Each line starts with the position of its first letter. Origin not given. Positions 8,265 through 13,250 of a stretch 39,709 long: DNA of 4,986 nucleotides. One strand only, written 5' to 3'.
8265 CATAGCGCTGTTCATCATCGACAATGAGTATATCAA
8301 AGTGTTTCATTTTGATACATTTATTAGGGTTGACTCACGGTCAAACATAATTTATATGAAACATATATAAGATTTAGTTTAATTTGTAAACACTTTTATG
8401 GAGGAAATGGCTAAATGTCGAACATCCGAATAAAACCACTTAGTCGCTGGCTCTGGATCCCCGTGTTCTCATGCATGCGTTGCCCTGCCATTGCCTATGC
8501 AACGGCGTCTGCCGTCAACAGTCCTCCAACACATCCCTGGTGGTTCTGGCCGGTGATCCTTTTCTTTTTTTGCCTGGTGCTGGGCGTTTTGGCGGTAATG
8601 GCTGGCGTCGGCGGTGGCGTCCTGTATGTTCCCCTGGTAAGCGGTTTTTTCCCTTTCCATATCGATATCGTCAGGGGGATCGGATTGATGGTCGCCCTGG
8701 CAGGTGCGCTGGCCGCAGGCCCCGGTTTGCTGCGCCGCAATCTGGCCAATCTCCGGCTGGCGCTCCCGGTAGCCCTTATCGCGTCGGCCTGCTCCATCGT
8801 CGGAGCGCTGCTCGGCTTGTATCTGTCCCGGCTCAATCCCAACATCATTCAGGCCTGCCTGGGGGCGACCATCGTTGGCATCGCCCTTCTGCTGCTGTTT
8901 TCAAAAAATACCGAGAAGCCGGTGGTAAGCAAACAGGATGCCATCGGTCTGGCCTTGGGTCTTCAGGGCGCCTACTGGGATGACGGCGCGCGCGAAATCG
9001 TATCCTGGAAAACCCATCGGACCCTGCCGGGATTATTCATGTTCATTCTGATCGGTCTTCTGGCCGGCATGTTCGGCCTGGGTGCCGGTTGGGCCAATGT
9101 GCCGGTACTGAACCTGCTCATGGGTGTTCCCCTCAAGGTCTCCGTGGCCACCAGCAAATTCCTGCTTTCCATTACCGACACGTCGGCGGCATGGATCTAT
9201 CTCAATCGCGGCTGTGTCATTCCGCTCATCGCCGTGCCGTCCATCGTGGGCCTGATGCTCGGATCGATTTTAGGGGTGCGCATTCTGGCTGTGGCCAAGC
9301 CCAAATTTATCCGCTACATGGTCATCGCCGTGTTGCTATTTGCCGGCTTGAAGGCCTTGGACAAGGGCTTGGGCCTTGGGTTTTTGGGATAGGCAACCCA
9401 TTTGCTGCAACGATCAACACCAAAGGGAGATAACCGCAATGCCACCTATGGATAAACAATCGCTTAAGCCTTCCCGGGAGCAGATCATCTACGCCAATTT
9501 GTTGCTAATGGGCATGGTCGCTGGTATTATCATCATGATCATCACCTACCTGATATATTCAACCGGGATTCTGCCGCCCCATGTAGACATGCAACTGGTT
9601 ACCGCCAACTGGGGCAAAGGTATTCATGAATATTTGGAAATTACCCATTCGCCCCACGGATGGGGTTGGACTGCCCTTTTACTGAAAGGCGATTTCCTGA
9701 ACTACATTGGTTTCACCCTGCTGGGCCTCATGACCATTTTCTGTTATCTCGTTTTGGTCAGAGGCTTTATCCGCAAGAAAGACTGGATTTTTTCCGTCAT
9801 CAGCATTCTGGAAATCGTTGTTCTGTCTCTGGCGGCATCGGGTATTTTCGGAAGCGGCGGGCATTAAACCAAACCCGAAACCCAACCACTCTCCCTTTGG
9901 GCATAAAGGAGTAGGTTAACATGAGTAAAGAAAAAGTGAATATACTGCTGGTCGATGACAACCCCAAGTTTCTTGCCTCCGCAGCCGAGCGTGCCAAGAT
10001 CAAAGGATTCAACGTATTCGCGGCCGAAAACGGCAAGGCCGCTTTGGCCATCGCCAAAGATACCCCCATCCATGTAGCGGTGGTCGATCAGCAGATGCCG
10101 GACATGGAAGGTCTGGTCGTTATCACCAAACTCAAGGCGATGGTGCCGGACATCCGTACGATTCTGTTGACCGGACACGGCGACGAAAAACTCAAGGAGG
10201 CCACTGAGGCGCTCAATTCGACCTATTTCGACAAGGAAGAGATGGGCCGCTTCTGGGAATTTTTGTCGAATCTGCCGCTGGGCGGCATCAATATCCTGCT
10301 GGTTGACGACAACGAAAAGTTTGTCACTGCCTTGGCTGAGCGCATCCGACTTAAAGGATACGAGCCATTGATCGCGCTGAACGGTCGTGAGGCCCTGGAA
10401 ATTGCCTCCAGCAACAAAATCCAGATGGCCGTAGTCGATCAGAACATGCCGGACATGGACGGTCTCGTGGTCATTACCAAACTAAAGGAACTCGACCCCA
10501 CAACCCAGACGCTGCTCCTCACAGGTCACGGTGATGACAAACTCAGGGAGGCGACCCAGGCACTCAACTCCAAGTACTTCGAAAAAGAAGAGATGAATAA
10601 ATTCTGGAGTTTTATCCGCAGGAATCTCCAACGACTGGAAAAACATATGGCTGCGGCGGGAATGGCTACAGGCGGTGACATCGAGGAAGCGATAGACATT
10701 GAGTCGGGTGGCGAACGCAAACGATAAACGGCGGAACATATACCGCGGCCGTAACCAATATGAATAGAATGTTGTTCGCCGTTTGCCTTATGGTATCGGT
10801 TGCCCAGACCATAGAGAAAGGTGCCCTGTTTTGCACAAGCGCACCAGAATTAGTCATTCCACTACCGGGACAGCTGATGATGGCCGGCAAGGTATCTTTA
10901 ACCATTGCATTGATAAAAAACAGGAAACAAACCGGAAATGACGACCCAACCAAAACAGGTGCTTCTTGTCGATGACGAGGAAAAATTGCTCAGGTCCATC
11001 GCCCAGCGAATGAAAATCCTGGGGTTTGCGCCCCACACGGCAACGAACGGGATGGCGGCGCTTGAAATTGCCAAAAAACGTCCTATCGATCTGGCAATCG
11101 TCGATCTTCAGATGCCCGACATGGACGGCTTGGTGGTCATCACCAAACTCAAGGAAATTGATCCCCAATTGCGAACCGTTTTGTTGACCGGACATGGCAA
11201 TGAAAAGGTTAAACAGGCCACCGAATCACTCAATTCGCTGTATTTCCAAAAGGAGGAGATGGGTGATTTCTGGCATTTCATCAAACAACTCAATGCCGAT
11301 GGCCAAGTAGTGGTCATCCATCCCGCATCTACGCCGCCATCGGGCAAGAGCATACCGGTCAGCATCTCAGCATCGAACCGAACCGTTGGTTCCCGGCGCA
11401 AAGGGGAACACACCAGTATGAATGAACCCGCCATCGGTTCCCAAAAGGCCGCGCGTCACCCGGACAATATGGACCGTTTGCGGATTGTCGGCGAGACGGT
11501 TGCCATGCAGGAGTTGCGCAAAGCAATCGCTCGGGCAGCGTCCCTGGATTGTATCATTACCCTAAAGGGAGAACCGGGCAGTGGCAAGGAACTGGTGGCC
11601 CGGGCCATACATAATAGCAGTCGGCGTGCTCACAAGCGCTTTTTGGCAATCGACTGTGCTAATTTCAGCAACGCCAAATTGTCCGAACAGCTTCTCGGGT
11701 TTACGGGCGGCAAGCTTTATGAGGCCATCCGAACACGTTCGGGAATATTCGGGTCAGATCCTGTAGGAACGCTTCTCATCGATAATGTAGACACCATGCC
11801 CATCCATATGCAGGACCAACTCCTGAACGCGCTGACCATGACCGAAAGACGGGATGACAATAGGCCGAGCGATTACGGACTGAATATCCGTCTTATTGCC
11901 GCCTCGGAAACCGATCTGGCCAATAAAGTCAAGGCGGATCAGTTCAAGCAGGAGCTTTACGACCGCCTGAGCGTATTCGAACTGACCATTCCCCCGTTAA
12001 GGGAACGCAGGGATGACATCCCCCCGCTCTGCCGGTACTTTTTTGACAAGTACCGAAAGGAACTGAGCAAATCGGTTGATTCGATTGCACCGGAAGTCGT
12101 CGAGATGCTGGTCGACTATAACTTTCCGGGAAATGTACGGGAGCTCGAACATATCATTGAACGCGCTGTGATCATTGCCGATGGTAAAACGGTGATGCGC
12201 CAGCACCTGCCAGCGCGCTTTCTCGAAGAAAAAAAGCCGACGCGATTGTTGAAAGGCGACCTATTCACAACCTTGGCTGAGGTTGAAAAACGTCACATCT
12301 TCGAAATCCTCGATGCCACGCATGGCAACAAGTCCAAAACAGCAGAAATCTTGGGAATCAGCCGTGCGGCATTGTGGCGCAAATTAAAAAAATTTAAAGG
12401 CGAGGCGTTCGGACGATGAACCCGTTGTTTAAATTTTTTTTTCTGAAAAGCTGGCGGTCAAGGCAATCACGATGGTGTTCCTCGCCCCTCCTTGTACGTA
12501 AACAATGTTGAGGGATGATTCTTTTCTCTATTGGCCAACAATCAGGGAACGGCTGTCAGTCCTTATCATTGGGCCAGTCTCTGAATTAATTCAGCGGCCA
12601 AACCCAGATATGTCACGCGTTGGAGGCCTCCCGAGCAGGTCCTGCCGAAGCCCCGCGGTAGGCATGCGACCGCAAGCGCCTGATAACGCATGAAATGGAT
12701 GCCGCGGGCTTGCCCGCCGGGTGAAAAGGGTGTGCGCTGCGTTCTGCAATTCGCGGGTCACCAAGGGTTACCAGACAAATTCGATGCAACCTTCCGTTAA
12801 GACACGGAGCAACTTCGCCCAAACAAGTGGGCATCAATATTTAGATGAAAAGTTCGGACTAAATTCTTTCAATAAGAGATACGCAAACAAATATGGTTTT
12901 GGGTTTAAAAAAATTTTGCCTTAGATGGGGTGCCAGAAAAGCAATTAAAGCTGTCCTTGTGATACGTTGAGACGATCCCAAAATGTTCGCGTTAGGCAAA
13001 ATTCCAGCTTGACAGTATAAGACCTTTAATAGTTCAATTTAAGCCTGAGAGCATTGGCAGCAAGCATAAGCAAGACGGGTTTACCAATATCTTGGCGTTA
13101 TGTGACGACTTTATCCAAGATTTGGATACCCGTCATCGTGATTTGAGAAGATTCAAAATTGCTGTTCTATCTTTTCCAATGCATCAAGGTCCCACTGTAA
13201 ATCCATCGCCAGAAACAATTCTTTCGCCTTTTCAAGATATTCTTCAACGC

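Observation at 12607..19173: Two diverged ~250-nt non-coding elements with shared hairpins bracket the radical-SAM / cyclase-STAND gene pair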

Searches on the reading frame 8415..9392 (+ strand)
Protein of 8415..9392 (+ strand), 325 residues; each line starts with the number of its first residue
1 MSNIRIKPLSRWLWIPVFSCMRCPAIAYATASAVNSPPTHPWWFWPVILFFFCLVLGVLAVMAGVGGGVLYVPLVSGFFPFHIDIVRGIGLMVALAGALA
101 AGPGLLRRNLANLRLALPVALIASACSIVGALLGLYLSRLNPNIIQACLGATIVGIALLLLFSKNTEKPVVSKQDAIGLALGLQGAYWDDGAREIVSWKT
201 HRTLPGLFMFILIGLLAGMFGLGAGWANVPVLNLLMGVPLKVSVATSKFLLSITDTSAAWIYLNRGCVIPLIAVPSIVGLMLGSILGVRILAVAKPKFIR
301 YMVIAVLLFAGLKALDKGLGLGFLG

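Call 11: search_protein_families(library=pfam, proteins=[window:8415-9392:+], max_evalue=0.001)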
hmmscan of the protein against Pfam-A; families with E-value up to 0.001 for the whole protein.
window:8415-9392:+ (325 aa): 1 family
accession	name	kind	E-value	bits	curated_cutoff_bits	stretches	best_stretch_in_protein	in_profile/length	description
PF01925.25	TauE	-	7.5e-36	124.4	32.6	1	49-313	1-236/237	Sulfite exporter TauE/SafE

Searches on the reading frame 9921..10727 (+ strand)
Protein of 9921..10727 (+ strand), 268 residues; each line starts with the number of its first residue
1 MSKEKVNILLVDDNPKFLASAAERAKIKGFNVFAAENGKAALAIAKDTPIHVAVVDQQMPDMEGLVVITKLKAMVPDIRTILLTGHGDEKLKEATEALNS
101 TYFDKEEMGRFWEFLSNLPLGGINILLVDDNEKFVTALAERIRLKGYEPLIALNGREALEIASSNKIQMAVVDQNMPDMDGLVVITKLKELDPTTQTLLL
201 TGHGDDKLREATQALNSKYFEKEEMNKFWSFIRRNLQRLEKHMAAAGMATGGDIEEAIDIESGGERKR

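Call 11: search_protein_families(library=pfam, proteins=[window:9921-10727:+], max_evalue=0.001)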
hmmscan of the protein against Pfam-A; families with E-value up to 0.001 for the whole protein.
window:9921-10727:+ (268 aa): 2 families
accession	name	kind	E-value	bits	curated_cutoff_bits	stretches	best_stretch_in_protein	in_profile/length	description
PF00072.30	Response_reg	-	1.4e-35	122.2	30.2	2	125-223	1-100/111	Response regulator receiver domain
PF03170.19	BcsB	-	0.00021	20.2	21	0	165-218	215-265/606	Bacterial cellulose synthase subunit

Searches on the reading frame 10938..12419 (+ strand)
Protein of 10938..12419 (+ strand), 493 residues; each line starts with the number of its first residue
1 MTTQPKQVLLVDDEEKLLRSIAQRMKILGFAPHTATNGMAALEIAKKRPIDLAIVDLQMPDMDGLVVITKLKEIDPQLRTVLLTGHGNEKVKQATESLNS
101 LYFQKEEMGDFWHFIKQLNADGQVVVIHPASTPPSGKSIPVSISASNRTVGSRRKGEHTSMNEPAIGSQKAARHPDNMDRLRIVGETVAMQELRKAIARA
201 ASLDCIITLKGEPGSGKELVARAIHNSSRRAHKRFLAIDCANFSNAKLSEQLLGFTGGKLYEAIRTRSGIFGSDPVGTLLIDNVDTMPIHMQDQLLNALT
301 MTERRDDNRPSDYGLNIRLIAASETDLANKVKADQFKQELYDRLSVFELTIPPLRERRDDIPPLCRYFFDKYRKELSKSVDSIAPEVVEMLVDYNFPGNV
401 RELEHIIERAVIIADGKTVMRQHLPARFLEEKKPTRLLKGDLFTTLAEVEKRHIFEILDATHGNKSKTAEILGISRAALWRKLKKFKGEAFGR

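Call 11: search_protein_families(library=pfam, proteins=[window:10938-12419:+], max_evalue=0.001)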
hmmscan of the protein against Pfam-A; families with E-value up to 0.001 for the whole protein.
window:10938-12419:+ (493 aa): 8 families
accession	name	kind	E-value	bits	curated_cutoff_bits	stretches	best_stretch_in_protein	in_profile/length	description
PF00158.32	Sigma54_activat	-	2.5e-36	125.3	20.2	1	183-349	1-167/168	Sigma-54 interaction domain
PF25601.1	AAA_lid_14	-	3.3e-26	91.4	27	1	355-435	1-81/87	AAA+ ATPase lid domain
PF14532.12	Sigma54_activ_2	-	2.5e-19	70.3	25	1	184-354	1-138/138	Sigma-54 interaction domain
PF00072.30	Response_reg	-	1.4e-18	67.5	30.2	1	8-95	1-88/111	Response regulator receiver domain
PF02954.25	HTH_8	-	2.5e-15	56.4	22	1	445-486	1-42/42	Bacterial regulatory protein, Fis family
PF13401.12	AAA_22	-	1.7e-05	25.6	27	1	206-302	7-107/130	AAA domain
PF00004.35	AAA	-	0.00049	21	21.2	0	208-325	2-110/131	ATPase family associated with various cellular activities (AAA)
PF13191.12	AAA_16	-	0.0006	20.8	32.6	0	190-280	9-98/167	AAA ATPase domain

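Call 16: find_encoding_contigs(protein=window:10938-12419:+, flank=10000, max_places=10)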
Protein window:10938-12419:+ (493 aa): no gene with exactly this product is on record in the collection.

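Call 52: find_homologous_proteins(query=window:10938-12419:+, max_evalue=1e-60)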
Query window:10938-12419:+ (493 aa): 1554 proteins with E <= 1e-60 among 8000 candidates; the best 120 are listed.
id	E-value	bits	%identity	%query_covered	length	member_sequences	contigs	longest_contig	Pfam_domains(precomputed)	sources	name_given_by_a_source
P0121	0.0e+0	1095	100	100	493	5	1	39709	PF00158.33,PF25601.2,PF02954.26,PF13401.13,PF14532.13,PF00072.31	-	-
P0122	5.3e-242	822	77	99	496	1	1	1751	PF00158.33,PF25601.2,PF02954.26,PF14532.13,PF00072.31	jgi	jgi:two-component system response regulator AtoC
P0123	3.0e-232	790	74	99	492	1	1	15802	PF00158.33,PF25601.2,PF02954.26,PF14532.13,PF00072.31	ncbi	-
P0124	1.3e-223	761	71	100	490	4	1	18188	PF00158.33,PF25601.2,PF02954.26,PF14532.13,PF00072.31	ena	-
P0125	1.3e-222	758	72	99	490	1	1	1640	PF00158.33,PF25601.2,PF02954.26,PF14532.13,PF00072.31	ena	-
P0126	4.0e-217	740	69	100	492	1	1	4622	PF00158.33,PF25601.2,PF02954.26,PF14532.13,PF00072.31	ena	-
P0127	1.7e-213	728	69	100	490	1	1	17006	PF00158.33,PF25601.2,PF02954.26,PF14532.13,PF00072.31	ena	-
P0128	6.7e-211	719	68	99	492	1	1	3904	PF00158.33,PF25601.2,PF02954.26,PF14532.13,PF00072.31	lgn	-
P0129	4.5e-210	716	68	99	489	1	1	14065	PF00158.33,PF07724.21,PF25601.2,PF02954.26,PF14532.13,PF00072.31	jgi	jgi:DNA-binding NtrC family response regulator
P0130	4.3e-209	713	66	100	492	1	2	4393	PF00158.33,PF25601.2,PF02954.26,PF14532.13,PF00072.31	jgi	jgi:DNA-binding NtrC family response regulator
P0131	1.8e-208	711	68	100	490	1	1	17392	PF00158.33,PF25601.2,PF02954.26,PF14532.13,PF00072.31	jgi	jgi:DNA-binding NtrC family response regulator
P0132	3.9e-206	703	67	99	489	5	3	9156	PF00158.33,PF25601.2,PF02954.26,PF14532.13,PF00072.31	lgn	-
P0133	1.6e-205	701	66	99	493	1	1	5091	PF00158.33,PF25601.2,PF02954.26,PF14532.13,PF00072.31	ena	-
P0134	8.8e-203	692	66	100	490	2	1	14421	PF00158.33,PF25601.2,PF02954.26,PF14532.13,PF00072.31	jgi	jgi:DNA-binding NtrC family response regulator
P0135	9.9e-203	692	65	98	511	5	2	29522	PF00158.33,PF25601.2,PF02954.26,PF14532.13,PF00072.31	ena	-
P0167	1.1e-191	656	63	100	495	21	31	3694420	PF00158.33,PF25601.2,PF02954.26,PF14532.13,PF00072.31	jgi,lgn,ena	jgi:DNA-binding NtrC family response regulator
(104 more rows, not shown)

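Call 53: find_encoding_contigs(protein=P0123, flank=10000, max_places=4)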
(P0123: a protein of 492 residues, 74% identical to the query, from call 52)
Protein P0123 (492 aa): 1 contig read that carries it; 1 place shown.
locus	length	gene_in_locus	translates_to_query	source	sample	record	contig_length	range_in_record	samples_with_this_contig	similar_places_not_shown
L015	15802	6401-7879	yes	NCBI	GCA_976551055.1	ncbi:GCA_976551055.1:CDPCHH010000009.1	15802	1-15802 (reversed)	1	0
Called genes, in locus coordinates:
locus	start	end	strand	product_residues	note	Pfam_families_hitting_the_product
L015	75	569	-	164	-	PF00072:Response_reg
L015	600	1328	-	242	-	-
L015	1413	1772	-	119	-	PF00072:Response_reg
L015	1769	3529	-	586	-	PF02743:dCache_1 (weak), PF00512:HisKA, PF02518:HATPase_c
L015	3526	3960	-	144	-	PF00072:Response_reg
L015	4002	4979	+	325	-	PF01925:TauE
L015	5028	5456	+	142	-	-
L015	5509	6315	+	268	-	PF00072:Response_reg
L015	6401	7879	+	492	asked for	PF00072:Response_reg, PF00158:Sigma54_activat, PF14532:Sigma54_activ_2, PF25601:AAA_lid_14, PF02954:HTH_8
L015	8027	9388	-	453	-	PF00072:Response_reg, PF00158:Sigma54_activat, PF14532:Sigma54_activ_2, PF07724:AAA_2 (weak), PF07728:AAA_5 (weak), PF25601:AAA_lid_14, PF02954:HTH_8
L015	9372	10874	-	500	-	PF00672:HAMP (weak), PF00512:HisKA, PF02518:HATPase_c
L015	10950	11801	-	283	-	PF13189:Cytidylate_kin2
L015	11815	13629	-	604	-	PF03600:CitMHS, PF02080:TrkA_C (faint), PF00939:Na_sulph_symp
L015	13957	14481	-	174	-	-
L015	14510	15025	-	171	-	PF00582:Usp (weak)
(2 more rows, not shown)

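Call 54: find_encoding_contigs(protein=P0124, flank=10000, max_places=4)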
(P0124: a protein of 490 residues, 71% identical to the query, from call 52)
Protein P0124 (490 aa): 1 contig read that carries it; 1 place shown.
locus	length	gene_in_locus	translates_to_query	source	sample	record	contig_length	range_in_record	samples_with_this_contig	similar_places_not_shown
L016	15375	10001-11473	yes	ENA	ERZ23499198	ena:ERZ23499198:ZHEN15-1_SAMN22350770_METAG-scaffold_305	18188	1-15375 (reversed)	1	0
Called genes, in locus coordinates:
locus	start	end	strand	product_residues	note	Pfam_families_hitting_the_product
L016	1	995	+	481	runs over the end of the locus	PF00884:Sulfatase, PF16347:SGSH_C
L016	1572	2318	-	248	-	-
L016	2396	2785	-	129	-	-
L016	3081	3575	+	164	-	-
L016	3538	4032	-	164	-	PF00072:Response_reg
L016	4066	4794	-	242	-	-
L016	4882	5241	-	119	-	PF00072:Response_reg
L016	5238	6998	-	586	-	PF02743:dCache_1, PF00512:HisKA, PF02518:HATPase_c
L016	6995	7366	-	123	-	PF00072:Response_reg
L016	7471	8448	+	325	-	PF01925:TauE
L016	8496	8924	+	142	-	-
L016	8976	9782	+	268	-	PF00072:Response_reg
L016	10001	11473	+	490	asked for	PF00072:Response_reg, PF00158:Sigma54_activat, PF14532:Sigma54_activ_2, PF25601:AAA_lid_14, PF02954:HTH_8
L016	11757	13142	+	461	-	PF02386:TrkH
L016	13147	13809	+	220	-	PF02254:TrkA_N, PF03446:NAD_binding_2 (weak), PF02080:TrkA_C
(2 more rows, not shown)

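Call 55: find_encoding_contigs(protein=P0167, flank=10000, max_places=10)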
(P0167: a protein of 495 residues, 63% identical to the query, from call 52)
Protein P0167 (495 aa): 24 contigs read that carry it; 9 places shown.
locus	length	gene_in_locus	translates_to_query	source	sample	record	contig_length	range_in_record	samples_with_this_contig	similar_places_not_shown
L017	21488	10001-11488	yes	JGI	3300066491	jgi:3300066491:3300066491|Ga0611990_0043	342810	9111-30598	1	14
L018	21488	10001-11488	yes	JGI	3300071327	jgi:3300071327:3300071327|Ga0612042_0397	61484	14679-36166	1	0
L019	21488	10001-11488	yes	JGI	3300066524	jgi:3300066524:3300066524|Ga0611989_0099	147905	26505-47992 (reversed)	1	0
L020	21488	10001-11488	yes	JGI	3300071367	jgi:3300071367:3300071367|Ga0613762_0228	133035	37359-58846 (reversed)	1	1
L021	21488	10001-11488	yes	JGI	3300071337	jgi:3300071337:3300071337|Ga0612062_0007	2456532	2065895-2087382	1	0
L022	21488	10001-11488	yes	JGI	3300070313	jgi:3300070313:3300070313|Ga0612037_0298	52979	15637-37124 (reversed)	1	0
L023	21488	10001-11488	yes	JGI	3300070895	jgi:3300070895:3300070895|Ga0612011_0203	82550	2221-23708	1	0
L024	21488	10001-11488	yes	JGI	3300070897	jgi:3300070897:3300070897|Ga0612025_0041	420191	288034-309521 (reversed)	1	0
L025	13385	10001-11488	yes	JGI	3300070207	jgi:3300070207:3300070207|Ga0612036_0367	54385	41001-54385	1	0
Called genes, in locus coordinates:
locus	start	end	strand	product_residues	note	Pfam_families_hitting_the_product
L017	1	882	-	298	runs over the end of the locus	-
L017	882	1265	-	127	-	-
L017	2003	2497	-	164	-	PF00072:Response_reg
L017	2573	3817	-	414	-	PF13189:Cytidylate_kin2, PF00072:Response_reg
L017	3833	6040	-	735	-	PF00916:Sulfate_transp, PF01740:STAS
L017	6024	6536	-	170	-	PF00072:Response_reg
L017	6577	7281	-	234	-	-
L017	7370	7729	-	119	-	PF00072:Response_reg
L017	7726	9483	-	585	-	PF02743:dCache_1, PF00512:HisKA, PF02518:HATPase_c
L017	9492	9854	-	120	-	PF00072:Response_reg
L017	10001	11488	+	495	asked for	PF00072:Response_reg, PF00158:Sigma54_activat, PF14532:Sigma54_activ_2, PF25601:AAA_lid_14, PF02954:HTH_8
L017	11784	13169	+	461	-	PF02386:TrkH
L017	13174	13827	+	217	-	PF02254:TrkA_N, PF02558:ApbA (weak), PF03446:NAD_binding_2 (weak), PF03721:UDPG_MGDP_dh_N (weak), PF02080:TrkA_C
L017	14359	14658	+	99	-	PF19135:DUF5818 (weak)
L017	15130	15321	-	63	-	-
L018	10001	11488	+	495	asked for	PF00072:Response_reg, PF00158:Sigma54_activat, PF14532:Sigma54_activ_2, PF25601:AAA_lid_14, PF02954:HTH_8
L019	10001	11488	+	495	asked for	PF00072:Response_reg, PF00158:Sigma54_activat, PF14532:Sigma54_activ_2, PF25601:AAA_lid_14, PF02954:HTH_8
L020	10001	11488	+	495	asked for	PF00072:Response_reg, PF00158:Sigma54_activat, PF14532:Sigma54_activ_2, PF25601:AAA_lid_14, PF02954:HTH_8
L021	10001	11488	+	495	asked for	PF00072:Response_reg, PF00158:Sigma54_activat, PF14532:Sigma54_activ_2, PF25601:AAA_lid_14, PF02954:HTH_8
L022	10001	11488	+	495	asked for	PF00072:Response_reg, PF00158:Sigma54_activat, PF14532:Sigma54_activ_2, PF25601:AAA_lid_14, PF02954:HTH_8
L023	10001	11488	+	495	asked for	PF00072:Response_reg, PF00158:Sigma54_activat, PF14532:Sigma54_activ_2, PF25601:AAA_lid_14, PF02954:HTH_8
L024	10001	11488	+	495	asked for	PF00072:Response_reg, PF00158:Sigma54_activat, PF14532:Sigma54_activ_2, PF25601:AAA_lid_14, PF02954:HTH_8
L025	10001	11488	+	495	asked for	PF00072:Response_reg, PF00158:Sigma54_activat, PF14532:Sigma54_activ_2, PF25601:AAA_lid_14, PF02954:HTH_8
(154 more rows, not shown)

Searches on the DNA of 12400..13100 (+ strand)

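Call 7: search_rna_families(source=window, start=12400, end=13100, threshold=evalue, max_evalue=10, show_alignments=3)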
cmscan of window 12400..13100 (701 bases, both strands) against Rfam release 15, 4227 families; matches with E-value up to 10: 1.
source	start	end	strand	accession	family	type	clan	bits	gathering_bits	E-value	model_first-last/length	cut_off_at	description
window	12425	12458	+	RF02175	SMAD5-AS1_3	Gene; lncRNA;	-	11.5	60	6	92-125/125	no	SMAD5 antisense RNA 1 conserved region 3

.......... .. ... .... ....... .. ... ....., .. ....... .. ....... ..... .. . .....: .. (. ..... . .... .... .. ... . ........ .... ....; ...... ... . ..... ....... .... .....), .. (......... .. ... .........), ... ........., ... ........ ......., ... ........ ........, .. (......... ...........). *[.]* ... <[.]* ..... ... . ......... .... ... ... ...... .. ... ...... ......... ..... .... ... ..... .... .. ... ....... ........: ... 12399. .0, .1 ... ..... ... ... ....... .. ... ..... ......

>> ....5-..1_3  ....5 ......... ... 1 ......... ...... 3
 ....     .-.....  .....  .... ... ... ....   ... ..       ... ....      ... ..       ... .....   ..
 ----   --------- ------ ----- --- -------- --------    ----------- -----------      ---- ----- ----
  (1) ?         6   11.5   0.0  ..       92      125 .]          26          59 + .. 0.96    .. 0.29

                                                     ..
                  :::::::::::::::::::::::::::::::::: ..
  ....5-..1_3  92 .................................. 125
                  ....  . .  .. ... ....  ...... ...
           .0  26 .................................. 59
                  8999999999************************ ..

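Call 37: search_dna_similar(query=window:12600-12860:+, collection=plasmids, mode=distant, max_evalue=0.01)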
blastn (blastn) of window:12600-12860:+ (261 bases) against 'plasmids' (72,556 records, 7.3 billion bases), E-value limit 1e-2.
No match.

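Call 58: build_rna_model(alignment_id=A3)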
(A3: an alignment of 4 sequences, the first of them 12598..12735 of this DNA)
Model R1 built from alignment A3 (4 sequences, 147 columns); structure: RNAalifold consensus.
model positions 139; base pairs 29; branch points 1; effective number of sequences 1.58; information 0.591 bits per position. Calibrated on 0.2 Mb of random sequence (short: E-values are rough).
structure used (alignment columns):
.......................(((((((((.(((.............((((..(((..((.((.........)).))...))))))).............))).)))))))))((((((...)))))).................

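Call 59: search_with_rna_model(model_id=R1, sources=[window, L001, L002, L010, L011, L012, L013, L014, L015, L016, L017, L025], max_evalue=10)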
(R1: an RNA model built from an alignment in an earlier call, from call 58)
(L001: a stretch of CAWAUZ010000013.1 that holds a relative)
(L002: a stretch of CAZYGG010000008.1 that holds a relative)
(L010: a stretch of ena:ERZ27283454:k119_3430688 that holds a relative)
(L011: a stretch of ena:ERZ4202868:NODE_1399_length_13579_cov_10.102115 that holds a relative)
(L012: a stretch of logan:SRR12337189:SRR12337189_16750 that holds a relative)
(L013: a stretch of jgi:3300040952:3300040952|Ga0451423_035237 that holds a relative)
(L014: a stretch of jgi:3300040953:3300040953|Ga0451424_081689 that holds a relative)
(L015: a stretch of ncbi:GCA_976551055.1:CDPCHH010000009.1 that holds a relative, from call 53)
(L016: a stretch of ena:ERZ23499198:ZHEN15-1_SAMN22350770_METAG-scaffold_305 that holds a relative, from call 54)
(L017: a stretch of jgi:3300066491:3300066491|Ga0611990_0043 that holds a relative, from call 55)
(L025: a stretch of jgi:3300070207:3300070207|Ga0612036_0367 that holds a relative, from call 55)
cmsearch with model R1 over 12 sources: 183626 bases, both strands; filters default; matches with E-value up to 10: 6.
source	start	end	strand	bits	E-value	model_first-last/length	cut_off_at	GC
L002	656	794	-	155.5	3.3e-31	1-139/139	no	0.5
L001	5342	5479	+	148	1.3e-29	1-139/139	no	0.5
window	18913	19051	+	144.9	6.2e-29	1-139/139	no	0.53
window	12598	12735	+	132.5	2.8e-26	1-139/139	no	0.64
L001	5346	5470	-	28.9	0.00042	1-139/139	no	0.54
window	28081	28125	+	9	7.7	1-139/139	no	0.44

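Call 88: search_with_rna_model(model_id=R1, sources=[L031, L032, L028, L029, L018, L026, L027], max_evalue=1)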
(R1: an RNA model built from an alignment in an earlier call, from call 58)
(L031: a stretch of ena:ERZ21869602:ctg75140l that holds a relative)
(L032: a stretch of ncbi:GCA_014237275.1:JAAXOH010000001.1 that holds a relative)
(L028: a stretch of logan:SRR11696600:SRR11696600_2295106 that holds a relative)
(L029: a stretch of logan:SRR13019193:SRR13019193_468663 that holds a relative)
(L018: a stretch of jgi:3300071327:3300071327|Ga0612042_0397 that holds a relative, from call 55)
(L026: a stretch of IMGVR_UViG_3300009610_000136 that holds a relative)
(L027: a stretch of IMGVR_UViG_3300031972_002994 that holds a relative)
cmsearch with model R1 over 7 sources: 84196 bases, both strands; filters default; matches with E-value up to 1: 2.
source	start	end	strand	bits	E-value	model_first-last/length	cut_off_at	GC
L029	862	1000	-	144.9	2.9e-29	1-139/139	no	0.53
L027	10555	10629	-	14.8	0.2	22-135/139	no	0.69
